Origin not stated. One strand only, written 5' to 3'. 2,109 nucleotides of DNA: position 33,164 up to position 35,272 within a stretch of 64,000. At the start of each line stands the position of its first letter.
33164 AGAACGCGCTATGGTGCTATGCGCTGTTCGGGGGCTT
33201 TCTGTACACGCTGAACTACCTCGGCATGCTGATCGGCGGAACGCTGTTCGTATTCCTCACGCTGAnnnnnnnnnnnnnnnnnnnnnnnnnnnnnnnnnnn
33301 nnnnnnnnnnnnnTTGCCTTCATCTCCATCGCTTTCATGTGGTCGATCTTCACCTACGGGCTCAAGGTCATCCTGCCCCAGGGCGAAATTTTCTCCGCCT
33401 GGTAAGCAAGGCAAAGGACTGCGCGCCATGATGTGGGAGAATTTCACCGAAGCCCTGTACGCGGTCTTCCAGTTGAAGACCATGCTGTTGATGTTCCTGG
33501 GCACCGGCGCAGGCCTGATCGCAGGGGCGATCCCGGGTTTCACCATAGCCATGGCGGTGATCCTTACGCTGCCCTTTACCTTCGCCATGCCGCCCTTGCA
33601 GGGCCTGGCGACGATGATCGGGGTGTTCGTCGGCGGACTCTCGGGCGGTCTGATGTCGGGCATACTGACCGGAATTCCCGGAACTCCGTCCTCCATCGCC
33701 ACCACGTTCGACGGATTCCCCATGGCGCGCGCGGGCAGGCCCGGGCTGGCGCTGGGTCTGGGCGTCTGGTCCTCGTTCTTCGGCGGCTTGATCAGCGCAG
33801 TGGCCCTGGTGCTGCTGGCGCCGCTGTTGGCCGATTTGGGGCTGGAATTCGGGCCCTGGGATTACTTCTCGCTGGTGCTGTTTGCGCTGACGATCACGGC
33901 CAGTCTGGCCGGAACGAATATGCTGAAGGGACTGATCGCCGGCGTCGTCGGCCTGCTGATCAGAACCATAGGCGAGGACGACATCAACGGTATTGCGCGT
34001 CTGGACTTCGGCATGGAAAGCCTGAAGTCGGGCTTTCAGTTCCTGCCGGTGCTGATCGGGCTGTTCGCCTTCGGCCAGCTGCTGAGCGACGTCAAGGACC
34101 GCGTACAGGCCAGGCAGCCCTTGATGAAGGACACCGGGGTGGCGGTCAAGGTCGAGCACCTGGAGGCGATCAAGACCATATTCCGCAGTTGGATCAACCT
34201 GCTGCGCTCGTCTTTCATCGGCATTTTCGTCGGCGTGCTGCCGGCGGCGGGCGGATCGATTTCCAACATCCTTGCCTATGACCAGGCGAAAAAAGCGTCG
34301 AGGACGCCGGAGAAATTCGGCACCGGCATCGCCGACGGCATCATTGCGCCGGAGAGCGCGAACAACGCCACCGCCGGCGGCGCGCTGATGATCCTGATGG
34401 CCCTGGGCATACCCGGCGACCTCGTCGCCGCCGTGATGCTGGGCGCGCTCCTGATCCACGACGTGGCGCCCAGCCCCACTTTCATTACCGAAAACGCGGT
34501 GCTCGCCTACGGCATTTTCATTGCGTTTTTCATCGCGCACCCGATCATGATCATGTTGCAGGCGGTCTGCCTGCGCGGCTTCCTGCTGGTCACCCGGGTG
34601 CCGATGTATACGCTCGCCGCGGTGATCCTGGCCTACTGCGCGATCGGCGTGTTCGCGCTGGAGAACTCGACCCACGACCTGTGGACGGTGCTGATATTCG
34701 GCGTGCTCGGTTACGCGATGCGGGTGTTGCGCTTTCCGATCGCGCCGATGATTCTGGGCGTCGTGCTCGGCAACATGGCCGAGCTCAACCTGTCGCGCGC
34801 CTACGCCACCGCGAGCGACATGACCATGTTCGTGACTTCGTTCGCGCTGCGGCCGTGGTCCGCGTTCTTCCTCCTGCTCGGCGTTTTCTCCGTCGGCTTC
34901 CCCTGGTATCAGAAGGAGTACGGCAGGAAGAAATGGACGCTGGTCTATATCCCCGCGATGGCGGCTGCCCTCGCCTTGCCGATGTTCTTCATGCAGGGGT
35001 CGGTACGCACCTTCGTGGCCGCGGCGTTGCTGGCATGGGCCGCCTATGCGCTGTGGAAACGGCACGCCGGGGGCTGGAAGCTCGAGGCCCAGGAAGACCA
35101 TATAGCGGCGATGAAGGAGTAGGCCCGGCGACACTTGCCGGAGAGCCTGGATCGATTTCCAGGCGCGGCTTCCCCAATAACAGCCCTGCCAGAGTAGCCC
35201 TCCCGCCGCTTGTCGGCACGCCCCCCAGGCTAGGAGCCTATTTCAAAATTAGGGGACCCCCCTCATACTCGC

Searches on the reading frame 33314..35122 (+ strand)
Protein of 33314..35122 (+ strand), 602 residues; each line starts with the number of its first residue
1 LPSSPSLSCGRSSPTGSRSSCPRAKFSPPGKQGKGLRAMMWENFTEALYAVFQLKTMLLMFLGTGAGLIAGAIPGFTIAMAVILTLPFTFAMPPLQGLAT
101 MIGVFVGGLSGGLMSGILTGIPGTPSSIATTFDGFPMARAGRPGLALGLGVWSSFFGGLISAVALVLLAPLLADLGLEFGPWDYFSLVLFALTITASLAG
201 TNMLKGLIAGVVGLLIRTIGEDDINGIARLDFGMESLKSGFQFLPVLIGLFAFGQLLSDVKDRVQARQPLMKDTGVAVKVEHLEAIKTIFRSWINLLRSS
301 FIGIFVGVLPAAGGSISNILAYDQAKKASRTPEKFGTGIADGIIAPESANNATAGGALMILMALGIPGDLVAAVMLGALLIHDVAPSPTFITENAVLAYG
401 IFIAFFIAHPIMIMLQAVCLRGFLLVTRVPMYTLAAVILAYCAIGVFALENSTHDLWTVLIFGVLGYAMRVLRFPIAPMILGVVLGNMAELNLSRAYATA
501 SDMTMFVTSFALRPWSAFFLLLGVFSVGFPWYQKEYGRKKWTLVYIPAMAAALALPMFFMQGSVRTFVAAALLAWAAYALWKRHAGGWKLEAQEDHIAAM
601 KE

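Call 104: search_protein_families(library=pfam, proteins=[window:33314-35122:+], max_evalue=0.00001)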
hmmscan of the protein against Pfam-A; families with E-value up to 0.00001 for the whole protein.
window:33314-35122:+ (602 aa): 1 family
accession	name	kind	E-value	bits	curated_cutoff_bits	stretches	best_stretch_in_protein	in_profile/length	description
PF01970.21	TctA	-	1.6e-134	449.2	28.9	1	57-481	1-423/423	Tripartite tricarboxylate transporter TctA family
